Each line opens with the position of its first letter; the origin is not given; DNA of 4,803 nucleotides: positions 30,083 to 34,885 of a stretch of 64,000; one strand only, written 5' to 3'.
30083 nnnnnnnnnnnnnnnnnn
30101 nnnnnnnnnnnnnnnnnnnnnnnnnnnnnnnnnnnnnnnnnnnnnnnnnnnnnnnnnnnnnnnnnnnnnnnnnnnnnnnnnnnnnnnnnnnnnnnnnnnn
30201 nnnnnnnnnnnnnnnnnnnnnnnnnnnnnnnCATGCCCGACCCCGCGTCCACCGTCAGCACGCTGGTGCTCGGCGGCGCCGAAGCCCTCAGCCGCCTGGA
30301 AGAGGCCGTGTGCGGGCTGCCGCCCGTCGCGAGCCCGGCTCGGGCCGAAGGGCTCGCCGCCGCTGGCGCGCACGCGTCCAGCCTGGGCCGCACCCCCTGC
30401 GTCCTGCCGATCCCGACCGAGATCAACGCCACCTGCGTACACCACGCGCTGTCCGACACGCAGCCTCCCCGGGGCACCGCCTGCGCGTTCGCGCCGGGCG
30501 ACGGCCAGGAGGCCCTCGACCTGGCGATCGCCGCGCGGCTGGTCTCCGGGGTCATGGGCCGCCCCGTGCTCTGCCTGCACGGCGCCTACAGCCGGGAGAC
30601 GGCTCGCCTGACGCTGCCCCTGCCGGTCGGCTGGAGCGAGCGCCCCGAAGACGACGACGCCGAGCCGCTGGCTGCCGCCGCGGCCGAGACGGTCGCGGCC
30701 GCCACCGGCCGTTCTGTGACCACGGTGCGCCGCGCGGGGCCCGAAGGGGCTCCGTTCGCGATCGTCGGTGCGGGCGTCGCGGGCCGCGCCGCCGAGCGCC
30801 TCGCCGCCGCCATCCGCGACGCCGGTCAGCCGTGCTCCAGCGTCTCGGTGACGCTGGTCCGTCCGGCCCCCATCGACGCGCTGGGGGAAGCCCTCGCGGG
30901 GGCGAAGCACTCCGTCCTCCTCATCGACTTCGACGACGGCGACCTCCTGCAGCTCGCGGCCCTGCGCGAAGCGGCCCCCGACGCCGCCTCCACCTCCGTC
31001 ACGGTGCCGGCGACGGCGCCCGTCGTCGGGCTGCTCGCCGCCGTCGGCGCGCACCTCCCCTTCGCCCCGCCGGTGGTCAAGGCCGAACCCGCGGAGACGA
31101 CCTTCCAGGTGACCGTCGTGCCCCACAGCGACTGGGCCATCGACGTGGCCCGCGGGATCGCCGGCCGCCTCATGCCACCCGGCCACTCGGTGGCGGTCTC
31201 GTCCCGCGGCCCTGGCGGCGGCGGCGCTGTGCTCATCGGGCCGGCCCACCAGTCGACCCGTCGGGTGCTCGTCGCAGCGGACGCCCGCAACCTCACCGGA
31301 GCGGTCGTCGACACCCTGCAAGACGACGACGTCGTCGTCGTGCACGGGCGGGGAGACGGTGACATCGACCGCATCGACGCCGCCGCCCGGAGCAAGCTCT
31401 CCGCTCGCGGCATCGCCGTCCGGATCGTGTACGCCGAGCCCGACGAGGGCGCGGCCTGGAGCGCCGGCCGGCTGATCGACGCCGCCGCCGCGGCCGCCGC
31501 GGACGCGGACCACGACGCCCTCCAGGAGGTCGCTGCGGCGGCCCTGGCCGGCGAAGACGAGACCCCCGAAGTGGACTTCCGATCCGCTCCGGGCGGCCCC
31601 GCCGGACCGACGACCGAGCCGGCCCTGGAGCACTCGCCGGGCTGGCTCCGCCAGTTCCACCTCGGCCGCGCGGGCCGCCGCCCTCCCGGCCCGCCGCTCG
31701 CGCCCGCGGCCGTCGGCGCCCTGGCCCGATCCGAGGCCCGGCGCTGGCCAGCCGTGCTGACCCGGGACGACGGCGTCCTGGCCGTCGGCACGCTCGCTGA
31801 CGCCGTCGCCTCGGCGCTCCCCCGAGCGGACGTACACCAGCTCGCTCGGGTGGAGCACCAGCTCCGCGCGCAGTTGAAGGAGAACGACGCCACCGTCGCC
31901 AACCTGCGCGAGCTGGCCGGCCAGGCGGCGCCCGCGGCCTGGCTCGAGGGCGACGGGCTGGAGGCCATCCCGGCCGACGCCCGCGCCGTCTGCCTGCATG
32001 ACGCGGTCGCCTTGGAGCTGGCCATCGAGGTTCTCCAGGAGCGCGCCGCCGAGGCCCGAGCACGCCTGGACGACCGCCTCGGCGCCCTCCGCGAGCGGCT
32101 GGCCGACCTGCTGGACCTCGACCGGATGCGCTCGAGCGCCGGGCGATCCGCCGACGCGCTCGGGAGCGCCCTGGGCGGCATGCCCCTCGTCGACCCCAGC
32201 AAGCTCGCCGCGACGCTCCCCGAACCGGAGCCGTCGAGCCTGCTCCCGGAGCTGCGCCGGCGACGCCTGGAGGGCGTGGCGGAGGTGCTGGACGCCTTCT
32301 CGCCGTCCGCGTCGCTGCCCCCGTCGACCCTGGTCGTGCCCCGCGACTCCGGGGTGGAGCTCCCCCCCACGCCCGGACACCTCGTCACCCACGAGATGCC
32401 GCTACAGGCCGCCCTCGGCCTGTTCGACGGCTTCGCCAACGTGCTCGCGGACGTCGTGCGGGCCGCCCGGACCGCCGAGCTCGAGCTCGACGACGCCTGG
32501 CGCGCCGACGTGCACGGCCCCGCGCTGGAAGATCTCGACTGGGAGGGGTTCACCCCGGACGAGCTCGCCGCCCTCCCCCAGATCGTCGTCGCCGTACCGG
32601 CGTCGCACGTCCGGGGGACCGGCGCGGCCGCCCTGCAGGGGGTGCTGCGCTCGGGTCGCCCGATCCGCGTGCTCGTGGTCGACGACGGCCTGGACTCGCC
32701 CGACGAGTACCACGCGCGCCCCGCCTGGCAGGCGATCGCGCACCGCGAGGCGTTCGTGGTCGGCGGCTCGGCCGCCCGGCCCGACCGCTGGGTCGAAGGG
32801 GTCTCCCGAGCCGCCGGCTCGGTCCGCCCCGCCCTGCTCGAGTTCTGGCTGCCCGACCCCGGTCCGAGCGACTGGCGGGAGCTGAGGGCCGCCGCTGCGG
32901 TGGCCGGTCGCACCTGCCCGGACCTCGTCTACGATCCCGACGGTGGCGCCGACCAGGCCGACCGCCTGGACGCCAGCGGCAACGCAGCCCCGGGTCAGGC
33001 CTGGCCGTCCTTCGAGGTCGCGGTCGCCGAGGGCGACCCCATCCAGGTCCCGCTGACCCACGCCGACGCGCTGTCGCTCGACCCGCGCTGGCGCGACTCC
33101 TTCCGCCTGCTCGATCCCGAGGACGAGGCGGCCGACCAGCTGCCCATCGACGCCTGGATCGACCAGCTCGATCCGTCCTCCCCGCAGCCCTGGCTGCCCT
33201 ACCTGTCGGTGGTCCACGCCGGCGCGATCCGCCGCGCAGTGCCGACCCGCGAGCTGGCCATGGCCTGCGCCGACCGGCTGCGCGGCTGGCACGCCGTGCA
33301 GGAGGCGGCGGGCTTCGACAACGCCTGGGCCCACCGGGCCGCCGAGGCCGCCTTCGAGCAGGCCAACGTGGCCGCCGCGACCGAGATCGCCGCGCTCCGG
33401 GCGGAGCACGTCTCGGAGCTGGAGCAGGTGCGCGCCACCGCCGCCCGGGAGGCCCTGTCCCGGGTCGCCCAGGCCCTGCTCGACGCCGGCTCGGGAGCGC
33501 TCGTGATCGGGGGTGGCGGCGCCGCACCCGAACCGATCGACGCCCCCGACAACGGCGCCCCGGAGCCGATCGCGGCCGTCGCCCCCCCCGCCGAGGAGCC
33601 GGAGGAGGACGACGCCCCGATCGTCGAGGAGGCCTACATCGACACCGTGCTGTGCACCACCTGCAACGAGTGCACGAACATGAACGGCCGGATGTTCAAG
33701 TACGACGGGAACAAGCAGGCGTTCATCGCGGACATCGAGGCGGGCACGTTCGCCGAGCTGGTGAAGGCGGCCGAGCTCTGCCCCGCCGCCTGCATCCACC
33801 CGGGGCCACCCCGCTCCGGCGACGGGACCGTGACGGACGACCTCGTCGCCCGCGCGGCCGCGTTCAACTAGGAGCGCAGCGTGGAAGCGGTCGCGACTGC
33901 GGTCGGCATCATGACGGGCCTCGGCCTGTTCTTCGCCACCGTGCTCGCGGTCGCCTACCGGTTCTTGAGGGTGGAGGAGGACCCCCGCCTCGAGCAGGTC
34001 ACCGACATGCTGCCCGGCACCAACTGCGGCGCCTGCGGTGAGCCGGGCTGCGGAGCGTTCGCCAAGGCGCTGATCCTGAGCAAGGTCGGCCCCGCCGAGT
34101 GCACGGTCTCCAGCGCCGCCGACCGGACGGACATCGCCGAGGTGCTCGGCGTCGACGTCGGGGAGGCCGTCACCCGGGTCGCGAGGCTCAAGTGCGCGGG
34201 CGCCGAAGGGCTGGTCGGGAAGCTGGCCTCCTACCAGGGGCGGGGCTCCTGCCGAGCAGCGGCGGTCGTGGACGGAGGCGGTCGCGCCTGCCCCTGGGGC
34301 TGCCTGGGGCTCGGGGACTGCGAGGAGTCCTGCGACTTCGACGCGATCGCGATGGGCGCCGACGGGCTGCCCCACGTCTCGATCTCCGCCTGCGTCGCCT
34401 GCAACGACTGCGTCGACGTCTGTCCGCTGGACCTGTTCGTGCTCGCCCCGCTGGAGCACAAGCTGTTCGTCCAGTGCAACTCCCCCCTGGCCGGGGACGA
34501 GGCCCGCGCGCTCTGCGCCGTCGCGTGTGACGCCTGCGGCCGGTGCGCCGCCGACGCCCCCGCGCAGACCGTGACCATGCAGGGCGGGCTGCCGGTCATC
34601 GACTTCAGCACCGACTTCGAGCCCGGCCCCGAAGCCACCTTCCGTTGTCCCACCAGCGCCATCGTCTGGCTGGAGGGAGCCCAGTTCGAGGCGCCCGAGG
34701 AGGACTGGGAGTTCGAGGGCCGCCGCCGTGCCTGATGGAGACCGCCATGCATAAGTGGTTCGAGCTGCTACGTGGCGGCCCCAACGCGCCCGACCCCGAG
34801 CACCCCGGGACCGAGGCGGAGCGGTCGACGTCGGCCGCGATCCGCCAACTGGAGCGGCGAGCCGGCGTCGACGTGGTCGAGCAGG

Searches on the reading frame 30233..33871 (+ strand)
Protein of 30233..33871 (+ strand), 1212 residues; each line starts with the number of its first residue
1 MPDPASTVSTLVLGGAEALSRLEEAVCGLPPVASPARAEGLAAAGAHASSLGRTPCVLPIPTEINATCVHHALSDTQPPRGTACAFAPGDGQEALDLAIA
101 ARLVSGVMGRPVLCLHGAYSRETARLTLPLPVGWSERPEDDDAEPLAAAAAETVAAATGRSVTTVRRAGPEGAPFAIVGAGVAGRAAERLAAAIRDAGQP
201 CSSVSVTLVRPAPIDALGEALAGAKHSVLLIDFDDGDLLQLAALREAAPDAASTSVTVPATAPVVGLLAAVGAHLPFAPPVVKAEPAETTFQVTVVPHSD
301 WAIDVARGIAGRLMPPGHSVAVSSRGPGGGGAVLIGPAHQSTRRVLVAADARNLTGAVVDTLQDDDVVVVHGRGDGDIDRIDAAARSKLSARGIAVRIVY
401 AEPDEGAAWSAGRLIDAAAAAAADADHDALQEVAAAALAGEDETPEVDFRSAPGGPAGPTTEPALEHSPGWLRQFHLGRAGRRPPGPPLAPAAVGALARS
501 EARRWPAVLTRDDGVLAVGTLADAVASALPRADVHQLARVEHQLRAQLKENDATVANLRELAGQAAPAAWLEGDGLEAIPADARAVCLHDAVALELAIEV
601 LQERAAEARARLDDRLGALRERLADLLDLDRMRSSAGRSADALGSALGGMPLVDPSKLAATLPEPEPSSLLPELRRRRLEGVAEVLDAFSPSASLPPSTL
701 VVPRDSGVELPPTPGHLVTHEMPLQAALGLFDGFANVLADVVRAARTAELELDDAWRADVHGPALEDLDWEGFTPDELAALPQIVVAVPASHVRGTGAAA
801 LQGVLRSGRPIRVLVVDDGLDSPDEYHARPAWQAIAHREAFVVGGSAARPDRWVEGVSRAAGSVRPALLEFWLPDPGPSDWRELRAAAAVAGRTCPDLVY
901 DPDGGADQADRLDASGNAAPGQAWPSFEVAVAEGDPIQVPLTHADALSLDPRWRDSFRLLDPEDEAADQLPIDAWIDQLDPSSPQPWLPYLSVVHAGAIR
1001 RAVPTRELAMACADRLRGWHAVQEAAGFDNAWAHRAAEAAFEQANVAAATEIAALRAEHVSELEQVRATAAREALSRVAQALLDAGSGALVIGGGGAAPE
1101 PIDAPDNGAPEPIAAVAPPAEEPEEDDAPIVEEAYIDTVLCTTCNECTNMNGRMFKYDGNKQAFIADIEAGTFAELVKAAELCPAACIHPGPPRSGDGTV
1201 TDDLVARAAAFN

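Call 12: search_protein_families(library=pfam, proteins=[window:30233-33871:+], max_evalue=0.01)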
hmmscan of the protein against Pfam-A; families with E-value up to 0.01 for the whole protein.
window:30233-33871:+ (1212 aa): 1 family
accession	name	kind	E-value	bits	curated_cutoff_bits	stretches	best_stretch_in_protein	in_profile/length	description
PF13370.11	Fer4_13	-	1.2e-05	26.3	24.5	1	1136-1189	1-57/58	4Fe-4S single cluster domain of Ferredoxin I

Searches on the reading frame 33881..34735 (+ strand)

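Call 12: search_protein_families(library=pfam, proteins=[window:33881-34735:+], max_evalue=0.01)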
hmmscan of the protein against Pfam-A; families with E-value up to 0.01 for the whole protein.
window:33881-34735:+ (284 aa): 7 families
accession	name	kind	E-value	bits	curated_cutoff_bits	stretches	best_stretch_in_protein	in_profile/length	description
PF04060.18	FeS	-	1.1e-11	44.6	23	1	44-75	1-32/33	Putative Fe-S cluster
PF14697.11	Fer4_21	-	2.7e-07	31.1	35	1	141-184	8-55/59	4Fe-4S dicluster domain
PF13187.11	Fer4_9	-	0.0003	21.2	27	1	141-184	2-50/52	4Fe-4S dicluster domain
PF12837.12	Fer4_6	-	0.001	19.4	25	1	164-182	2-20/24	4Fe-4S binding domain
PF12838.12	Fer4_7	-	0.005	17.7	27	1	141-183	2-50/52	4Fe-4S dicluster domain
PF00037.32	Fer4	-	0.0067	16.6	21.1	1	169-182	6-19/24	4Fe-4S binding domain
PF12797.12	Fer4_2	-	0.0094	16.3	24.5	1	164-182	3-21/22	4Fe-4S binding domain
